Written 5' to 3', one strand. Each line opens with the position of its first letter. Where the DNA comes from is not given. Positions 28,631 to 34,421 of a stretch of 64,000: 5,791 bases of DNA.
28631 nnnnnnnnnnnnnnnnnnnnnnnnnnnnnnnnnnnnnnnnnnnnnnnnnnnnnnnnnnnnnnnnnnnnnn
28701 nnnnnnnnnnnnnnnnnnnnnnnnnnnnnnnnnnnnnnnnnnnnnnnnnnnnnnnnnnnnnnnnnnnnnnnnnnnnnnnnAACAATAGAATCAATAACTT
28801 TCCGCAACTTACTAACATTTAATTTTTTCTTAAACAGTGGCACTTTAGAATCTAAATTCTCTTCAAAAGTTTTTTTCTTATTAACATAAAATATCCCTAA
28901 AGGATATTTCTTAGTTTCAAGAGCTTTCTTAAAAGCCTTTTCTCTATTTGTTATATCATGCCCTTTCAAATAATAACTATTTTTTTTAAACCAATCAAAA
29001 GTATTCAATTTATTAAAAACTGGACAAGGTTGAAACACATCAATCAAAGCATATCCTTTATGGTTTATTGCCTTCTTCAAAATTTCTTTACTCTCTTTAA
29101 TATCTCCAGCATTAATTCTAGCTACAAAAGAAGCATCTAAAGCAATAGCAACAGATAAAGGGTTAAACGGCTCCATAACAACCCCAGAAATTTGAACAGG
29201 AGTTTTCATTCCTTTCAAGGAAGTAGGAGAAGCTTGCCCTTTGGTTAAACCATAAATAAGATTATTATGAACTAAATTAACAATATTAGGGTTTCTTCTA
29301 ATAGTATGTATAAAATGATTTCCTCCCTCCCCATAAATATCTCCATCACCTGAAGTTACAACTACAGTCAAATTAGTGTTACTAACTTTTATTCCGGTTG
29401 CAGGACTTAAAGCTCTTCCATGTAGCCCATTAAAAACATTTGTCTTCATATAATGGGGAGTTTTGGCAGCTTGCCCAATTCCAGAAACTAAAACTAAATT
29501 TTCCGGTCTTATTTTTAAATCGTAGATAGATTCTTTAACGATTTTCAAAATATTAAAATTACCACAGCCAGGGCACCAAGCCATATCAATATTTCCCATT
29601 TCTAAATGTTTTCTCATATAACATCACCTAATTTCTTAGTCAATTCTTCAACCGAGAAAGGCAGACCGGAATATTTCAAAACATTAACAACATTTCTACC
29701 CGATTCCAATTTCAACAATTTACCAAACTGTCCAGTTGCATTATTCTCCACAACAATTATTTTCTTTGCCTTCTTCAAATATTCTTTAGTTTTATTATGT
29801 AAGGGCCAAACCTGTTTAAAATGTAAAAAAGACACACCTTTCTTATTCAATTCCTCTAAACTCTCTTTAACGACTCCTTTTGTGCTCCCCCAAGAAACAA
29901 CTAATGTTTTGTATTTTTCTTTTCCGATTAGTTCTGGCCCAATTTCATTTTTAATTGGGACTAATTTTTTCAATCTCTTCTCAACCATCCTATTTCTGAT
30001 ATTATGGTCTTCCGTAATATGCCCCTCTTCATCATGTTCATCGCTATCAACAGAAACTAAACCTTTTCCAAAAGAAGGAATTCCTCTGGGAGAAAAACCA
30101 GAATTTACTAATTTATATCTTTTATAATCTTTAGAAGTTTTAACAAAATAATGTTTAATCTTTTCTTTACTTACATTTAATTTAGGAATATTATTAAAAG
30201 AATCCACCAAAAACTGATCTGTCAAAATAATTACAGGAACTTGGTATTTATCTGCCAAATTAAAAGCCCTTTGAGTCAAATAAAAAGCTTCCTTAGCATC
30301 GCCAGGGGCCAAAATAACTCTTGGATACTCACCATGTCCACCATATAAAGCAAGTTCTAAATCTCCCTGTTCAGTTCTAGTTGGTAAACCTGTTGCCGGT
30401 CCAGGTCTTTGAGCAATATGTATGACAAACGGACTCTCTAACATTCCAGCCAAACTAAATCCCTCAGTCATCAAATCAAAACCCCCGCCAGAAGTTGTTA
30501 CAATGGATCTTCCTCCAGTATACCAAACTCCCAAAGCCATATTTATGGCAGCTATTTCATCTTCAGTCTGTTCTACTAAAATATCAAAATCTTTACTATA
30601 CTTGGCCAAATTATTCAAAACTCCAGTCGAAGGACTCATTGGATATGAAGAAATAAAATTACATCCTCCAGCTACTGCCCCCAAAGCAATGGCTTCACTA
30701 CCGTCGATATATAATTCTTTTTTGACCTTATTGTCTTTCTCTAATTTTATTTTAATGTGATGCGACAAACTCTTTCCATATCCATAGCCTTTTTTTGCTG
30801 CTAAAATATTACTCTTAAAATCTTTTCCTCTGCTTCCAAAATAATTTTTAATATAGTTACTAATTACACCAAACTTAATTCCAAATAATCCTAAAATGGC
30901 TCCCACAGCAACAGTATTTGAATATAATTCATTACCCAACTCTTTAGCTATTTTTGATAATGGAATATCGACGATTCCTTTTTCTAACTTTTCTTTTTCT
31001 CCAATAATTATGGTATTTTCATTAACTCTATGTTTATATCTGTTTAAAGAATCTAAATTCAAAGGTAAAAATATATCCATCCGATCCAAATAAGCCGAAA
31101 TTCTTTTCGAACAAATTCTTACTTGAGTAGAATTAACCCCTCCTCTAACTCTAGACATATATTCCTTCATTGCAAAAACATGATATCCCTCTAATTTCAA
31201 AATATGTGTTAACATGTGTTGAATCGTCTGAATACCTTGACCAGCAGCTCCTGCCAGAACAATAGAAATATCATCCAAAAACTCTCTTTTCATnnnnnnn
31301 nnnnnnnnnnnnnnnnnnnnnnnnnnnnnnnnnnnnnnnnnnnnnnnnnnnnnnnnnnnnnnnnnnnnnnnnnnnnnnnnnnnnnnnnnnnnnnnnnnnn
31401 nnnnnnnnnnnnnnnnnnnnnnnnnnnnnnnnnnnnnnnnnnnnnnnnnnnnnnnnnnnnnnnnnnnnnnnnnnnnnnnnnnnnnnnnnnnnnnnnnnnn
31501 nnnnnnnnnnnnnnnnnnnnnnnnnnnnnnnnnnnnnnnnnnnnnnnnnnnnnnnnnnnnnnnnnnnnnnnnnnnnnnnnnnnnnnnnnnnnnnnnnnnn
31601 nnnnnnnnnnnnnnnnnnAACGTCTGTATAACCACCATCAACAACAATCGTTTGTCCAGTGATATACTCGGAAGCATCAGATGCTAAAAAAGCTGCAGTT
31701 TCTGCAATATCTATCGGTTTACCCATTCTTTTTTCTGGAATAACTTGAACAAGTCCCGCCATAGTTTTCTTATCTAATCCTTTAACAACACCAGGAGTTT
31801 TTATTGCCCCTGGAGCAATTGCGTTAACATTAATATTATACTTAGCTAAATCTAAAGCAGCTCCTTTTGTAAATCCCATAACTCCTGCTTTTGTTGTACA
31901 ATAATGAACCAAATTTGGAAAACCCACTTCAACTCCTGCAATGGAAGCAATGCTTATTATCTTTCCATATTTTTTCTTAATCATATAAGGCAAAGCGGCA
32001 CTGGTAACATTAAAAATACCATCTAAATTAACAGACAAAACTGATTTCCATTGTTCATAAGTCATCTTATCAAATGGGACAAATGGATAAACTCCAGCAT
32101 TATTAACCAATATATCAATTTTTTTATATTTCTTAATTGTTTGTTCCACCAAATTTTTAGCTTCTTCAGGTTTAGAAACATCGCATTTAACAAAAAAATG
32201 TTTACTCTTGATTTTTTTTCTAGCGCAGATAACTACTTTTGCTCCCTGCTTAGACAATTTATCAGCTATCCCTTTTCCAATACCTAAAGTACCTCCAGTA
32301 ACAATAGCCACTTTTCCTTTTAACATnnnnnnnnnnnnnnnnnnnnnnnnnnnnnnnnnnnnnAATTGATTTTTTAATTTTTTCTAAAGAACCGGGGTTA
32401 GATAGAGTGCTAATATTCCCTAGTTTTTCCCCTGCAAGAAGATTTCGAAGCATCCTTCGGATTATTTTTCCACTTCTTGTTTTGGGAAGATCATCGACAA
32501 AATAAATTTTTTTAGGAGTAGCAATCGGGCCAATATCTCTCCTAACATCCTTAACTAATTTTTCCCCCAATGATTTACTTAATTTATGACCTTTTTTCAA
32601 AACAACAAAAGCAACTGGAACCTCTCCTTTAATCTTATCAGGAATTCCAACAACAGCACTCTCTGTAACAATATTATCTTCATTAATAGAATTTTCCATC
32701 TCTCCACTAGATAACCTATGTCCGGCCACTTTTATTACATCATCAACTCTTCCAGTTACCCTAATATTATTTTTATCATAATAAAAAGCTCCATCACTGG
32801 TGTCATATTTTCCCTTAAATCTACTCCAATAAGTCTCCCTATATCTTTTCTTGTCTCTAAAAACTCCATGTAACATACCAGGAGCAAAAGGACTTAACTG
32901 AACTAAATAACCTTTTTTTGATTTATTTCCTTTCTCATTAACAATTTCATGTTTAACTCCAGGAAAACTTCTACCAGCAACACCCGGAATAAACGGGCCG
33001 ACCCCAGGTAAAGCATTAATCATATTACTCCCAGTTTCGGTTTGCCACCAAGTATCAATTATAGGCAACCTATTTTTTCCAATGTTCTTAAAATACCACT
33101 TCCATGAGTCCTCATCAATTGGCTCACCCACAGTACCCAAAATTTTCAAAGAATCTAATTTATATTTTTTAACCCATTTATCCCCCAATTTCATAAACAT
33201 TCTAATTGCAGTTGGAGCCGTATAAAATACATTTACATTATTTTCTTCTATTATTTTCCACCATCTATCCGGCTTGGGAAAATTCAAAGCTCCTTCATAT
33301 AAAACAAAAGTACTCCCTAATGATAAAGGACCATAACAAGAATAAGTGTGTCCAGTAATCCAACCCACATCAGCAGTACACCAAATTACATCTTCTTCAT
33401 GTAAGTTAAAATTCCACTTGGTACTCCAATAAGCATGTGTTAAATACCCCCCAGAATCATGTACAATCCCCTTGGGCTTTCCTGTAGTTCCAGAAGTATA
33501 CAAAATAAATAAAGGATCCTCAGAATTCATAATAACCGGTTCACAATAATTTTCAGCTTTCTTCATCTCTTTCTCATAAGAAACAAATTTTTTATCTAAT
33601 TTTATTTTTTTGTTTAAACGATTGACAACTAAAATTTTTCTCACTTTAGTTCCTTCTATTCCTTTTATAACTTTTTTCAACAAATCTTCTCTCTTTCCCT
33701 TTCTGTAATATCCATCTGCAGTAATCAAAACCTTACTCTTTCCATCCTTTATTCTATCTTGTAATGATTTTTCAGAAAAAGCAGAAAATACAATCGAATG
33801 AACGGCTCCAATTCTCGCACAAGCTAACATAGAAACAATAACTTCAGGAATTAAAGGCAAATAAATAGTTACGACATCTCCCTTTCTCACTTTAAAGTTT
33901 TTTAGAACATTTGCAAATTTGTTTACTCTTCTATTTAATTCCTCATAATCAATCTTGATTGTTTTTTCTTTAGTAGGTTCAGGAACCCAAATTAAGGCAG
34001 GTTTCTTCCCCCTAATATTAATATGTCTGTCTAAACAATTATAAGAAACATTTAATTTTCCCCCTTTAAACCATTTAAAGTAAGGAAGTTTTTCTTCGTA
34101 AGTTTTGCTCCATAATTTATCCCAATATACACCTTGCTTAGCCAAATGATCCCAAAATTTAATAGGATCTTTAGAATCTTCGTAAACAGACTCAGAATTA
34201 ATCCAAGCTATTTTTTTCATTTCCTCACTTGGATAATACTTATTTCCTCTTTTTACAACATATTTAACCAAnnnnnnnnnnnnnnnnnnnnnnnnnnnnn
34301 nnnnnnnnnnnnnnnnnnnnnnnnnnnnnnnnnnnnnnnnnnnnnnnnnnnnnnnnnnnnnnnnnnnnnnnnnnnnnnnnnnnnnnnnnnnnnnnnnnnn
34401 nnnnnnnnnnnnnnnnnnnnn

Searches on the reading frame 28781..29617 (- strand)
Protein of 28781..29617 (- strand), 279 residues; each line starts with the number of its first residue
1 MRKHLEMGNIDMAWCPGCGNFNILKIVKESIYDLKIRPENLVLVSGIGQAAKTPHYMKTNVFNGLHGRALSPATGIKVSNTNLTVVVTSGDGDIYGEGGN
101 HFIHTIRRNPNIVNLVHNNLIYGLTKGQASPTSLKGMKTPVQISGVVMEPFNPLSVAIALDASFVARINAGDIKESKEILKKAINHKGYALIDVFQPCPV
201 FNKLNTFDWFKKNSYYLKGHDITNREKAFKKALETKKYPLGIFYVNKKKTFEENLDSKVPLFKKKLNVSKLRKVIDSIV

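Call 63: search_protein_families(library=ncbifam, proteins=[window:28781-29617:-], max_evalue=0.00001)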
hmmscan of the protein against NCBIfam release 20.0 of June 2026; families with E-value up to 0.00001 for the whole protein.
window:28781-29617:- (279 aa): 8 families
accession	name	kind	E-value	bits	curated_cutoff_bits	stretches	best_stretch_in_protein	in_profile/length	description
NF008821.0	PRK11869.1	equivalog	9.1e-135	448.1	438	1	6-277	8-283/286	2-oxoacid ferredoxin oxidoreductase subunit beta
TIGR02177.1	PorB_KorB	subfamily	7.6e-106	353.8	261.9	1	13-262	2-263/286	2-oxoacid:acceptor oxidoreductase, beta subunit, pyruvate/2-ketoisovalerate family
NF008820.0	PRK11866.1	equivalog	1.4e-95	320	402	1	12-260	15-269/287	2-oxoacid ferredoxin oxidoreductase subunit beta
NF041171.1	Oxoac_fdxbeta_Archa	equivalog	4.8e-80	269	423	1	13-265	4-270/296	2-oxoacid:ferredoxin oxidoreductase subunit beta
NF007207.0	PRK09628.1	equivalog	6.4e-50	170.3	364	1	3-249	7-255/277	2-oxoglutarate ferredoxin oxidoreductase subunit beta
TIGR03336.1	IOR_alpha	equivalog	5e-09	35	650.9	1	15-206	359-539/595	indolepyruvate ferredoxin oxidoreductase subunit alpha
NF008818.0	PRK11864.1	subfamily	4.3e-08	32.6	405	1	13-200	19-210/300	3-methyl-2-oxobutanoate dehydrogenase subunit beta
NF008819.1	PRK11865.1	equivalog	4.5e-06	26.1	405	1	71-200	76-214/300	pyruvate synthase subunit PorB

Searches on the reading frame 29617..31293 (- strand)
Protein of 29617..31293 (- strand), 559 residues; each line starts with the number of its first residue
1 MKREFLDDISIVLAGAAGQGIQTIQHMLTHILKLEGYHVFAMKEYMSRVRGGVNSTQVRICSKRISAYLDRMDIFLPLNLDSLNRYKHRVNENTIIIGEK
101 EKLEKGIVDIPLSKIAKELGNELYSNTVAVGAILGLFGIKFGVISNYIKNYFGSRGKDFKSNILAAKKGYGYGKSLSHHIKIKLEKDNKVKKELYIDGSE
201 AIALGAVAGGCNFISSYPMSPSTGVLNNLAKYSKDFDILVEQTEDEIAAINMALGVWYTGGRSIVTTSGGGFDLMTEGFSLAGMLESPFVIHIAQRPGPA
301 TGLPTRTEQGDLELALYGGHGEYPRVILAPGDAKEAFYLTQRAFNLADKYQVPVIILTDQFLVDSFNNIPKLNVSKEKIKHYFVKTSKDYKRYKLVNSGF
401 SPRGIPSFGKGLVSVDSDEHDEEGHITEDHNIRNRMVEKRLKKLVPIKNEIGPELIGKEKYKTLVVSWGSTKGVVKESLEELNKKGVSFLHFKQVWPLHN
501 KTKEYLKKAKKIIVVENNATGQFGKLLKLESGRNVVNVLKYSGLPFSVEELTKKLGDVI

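Call 63: search_protein_families(library=ncbifam, proteins=[window:29617-31293:-], max_evalue=0.00001)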
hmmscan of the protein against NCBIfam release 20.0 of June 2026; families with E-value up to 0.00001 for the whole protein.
window:29617-31293:- (559 aa): 16 families
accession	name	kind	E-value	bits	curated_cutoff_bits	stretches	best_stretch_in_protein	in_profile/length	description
TIGR03710.1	OAFO_sf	subfamily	3.7e-195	649.7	482.75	1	8-554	1-560/561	2-oxoacid:acceptor oxidoreductase subunit alpha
NF041170.1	Oxoac_fdxalpha_Archa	equivalog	5.7e-129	431.3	800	2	122-558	166-622/636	2-oxoacid:ferredoxin oxidoreductase subunit alpha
NF006412.0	PRK08659.1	equivalog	7.8e-70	236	411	1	191-555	3-373/378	2-oxoacid:acceptor oxidoreductase subunit alpha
NF007206.0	PRK09627.1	equivalog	1.4e-57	195.3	579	1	192-556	2-373/375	2-oxoglutarate synthase subunit alpha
NF005507.0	PRK07119.1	subfamily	5.2e-45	153.8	399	1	192-398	3-210/352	3-methyl-2-oxobutanoate dehydrogenase subunit VorB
TIGR03336.1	IOR_alpha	equivalog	6.5e-20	71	650.9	1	194-387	3-190/595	indolepyruvate ferredoxin oxidoreductase subunit alpha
NF040682.1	PorA_Arch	equivalog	1.8e-13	50.2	550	1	195-297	5-109/387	pyruvate synthase subunit PorA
NF007201.0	PRK09622.1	equivalog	6.6e-12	45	590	1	197-364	14-179/405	2-oxoacid:ferredoxin oxidoreductase subunit alpha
NF006233.0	PRK08367.1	equivalog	2.8e-08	33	625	0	196-296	7-109/394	pyruvate ferredoxin oxidoreductase subunit alpha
NF005324.0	PRK06853.1-4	equivalog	4.7e-08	33.1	222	0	99-172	115-188/196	indolepyruvate oxidoreductase subunit beta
NF006211.0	PRK08338.1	equivalog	5.5e-08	32.5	239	1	10-151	2-148/170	2-oxoacid:ferredoxin oxidoreductase subunit gamma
NF005322.0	PRK06853.1-2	equivalog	6.4e-08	32.6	237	0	9-109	6-108/197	indolepyruvate oxidoreductase subunit beta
NF045764.1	PhenlGlyoxDHPadG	equivalog_domain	2.3e-07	29.6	700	1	193-297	2-108/398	NADH-dependent phenylglyoxylate dehydrogenase subunit alpha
NF006323.0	PRK08537.1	equivalog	7.7e-07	28.6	235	1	11-173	5-178/181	2-oxoacid:ferredoxin oxidoreductase subunit gamma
NF006232.0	PRK08366.1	equivalog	9.8e-07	27.7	646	0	195-496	9-299/394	2-ketoisovalerate ferredoxin oxidoreductase subunit alpha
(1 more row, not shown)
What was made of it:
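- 28778..31293 (-): Context: 2-oxoacid:acceptor oxidoreductase beta (28778..29617) and alpha (29614..31293), a source of acetyl-CoA. NCBIfam, above curated cut-offs (call 63).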

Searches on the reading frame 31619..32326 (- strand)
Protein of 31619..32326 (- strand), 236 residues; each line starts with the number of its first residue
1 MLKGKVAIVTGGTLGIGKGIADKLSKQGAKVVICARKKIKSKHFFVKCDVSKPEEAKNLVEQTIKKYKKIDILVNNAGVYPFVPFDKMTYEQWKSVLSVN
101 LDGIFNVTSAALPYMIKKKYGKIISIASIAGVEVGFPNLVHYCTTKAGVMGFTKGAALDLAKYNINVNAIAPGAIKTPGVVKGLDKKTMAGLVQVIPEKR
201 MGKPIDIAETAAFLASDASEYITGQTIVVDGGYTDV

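Call 18: search_protein_families(library=pfam, proteins=[window:31619-32326:-], max_evalue=0.001)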
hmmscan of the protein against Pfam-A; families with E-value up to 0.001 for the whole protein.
window:31619-32326:- (236 aa): 5 families
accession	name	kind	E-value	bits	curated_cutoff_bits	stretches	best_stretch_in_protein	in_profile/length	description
PF13561.12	adh_short_C2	-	1.3e-62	211.9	27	1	15-234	7-236/236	Enoyl-(Acyl carrier protein) reductase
PF00106.31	adh_short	-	1.8e-56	191.2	26.6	1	5-179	1-186/195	short chain dehydrogenase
PF08659.16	KR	-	1.5e-14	54.7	22.6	1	8-147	4-154/180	KR domain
PF23441.1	SDR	-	2.7e-05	24.1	27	1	65-232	86-254/258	SDR-like rossmann domain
PF01370.27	Epimerase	-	9.1e-05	22.4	20.9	1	8-116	2-107/240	NAD dependent epimerase/dehydratase family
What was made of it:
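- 31616..32326 (-): Context: FabG-like short-chain dehydrogenase (236 aa). Pfam in call 18.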

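Call 63: search_protein_families(library=ncbifam, proteins=[window:31619-32326:-], max_evalue=0.00001)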
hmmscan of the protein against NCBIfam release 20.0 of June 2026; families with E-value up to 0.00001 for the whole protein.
window:31619-32326:- (236 aa): 230 families (the best 25 are shown)
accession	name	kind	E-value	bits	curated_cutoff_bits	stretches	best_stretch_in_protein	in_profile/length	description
NF009468.0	PRK12826.1-4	equivalog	1.1e-70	238.3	318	1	2-233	5-247/256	SDR family oxidoreductase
NF009466.0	PRK12826.1-2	subfamily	1.2e-68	231.2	222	1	5-233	4-244/248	3-oxoacyl-ACP reductase FabG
TIGR01830.1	3oxo_ACP_reduc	equivalog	1.5e-66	224.5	297.75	1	7-232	1-237/239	3-oxoacyl-[acyl-carrier-protein] reductase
NF004198.0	PRK05653.1-3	equivalog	1.6e-66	224.3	296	1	2-233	5-246/248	3-oxoacyl-ACP reductase FabG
NF047923.1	pyridox_DH_SDR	equivalog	3.1e-66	223.4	325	1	3-234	2-241/243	pyridoxal 4-dehydrogenase, SDR-type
NF005559.1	PRK07231.1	subfamily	1.7e-65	221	215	1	2-234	2-248/249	glucose 1-dehydrogenase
NF004202.0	PRK05653.2-2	equivalog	4.3e-65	219.8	333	1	2-233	5-247/259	3-oxoacyl-ACP reductase FabG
NF006070.0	PRK08213.1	subfamily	3.1e-59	200.6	279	1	2-234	10-257/259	gluconate 5-dehydrogenase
NF052558.1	MBtsdlDhBudC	equivalog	3.4e-58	197.1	270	1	3-234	2-242/250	meso-2,3-butanediol dehydrogenase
NF004197.0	PRK05653.1-1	equivalog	1e-57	195.6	332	1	2-233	5-246/249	3-oxoacyl-ACP reductase FabG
NF005309.0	PRK06841.1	subfamily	2.3e-57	194.4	286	1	2-234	13-253/255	GolD/DthD family dehydrogenase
TIGR01829.1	AcAcCoA_reduct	subfamily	2.7e-57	194.2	302.1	1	5-233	1-240/242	acetoacetyl-CoA reductase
NF009093.0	PRK12429.1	subfamily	3.3e-57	193.7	258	1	1-234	2-257/259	3-hydroxybutyrate dehydrogenase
NF009546.0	PRK12935.1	equivalog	6.7e-57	192.9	418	1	2-232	4-244/247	acetoacetyl-CoA reductase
NF005007.0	PRK06398.1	equivalog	1.3e-56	191.6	341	1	2-234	5-246/259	aldose dehydrogenase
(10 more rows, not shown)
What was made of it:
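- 31616..32326 (-): It also passes a glucose 1-dehydrogenase subfamily cut-off, so specificity is open (call 63).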

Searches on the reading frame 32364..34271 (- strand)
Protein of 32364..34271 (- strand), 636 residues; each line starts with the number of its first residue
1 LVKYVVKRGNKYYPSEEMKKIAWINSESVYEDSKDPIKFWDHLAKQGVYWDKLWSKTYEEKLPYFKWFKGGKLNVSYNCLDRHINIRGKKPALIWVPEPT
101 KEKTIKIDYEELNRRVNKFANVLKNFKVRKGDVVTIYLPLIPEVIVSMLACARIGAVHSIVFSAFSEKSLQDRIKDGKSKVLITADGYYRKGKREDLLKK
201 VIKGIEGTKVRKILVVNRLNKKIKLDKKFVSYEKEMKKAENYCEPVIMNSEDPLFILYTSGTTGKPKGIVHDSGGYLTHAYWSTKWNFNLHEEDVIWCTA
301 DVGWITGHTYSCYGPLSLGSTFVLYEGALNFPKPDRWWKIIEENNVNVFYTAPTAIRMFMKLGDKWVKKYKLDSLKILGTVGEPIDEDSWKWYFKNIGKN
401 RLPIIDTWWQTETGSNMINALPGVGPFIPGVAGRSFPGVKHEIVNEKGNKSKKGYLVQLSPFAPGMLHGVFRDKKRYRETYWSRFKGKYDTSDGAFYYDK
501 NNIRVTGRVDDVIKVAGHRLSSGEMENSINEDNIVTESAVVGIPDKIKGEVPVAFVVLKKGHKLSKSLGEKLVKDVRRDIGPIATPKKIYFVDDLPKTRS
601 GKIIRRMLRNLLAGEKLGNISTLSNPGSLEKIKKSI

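Call 63: search_protein_families(library=ncbifam, proteins=[window:32364-34271:-], max_evalue=0.00001)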
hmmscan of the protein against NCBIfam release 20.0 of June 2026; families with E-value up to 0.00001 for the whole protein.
window:32364-34271:- (636 aa): 96 families (the best 25 are shown)
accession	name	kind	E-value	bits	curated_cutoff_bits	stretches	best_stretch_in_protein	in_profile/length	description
NF001208.0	PRK00174.1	subfamily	9.4e-248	823.8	657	1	6-635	6-644/649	acetate--CoA ligase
TIGR02188.1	Ac_CoA_lig_AcsA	equivalog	1.3e-238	793.4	724.95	1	29-634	10-628/629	acetate--CoA ligase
NF007815.0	PRK10524.1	equivalog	1.1e-163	546.2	955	1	29-636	7-627/629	propionate--CoA ligase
TIGR02316.1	propion_prpE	equivalog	1.5e-146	489.7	827.4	1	34-635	12-625/628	propionate--CoA ligase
NF003313.0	PRK04319.1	equivalog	2.2e-141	471.9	729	1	57-624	27-573/574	acetate--CoA ligase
NF002937.0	PRK03584.1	subfamily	8.5e-100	334.8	639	1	35-634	48-650/657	acetoacetate--CoA ligase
TIGR01217.1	ac_ac_CoA_syn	equivalog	2.4e-79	267.2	520.9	1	59-630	73-642/652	acetoacetate--CoA ligase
NF047394.1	AcylCoAsynMbcS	equivalog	4e-72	243.5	850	1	80-610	18-518/525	acyl-CoA synthetase MbcS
NF004837.0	PRK06187.1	subfamily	1.1e-66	225.2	476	1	79-616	13-526/531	long-chain-fatty-acid--CoA ligase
NF006182.0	PRK08316.1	subfamily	3.1e-52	177.7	663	1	104-612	34-517/523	fatty acyl-CoA synthetase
TIGR02262.1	benz_CoA_lig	subfamily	2.9e-51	174.8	375.25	1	103-610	27-507/508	benzoate-CoA ligase family protein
NF005714.0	PRK07529.1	subfamily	3.8e-48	164.3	632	1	76-611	32-575/640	acyl-CoA synthetase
TIGR03208.1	cyc_hxne_CoA_lg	equivalog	4.4e-48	164.3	792.3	1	80-609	28-537/538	cyclohexanecarboxylate-CoA ligase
NF004758.0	PRK06087.1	equivalog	3.7e-45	154.3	736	1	106-612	50-535/548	medium-chain fatty-acid--CoA ligase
NF005702.0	PRK07514.1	subfamily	4.4e-41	140.8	558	1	102-611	25-499/506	malonyl-CoA synthase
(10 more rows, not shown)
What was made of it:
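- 32361..34271 (-): Context: AMP-forming acetate-CoA ligase (636 aa). TIGR02188 793 bits against cut-off 725 (call 63).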
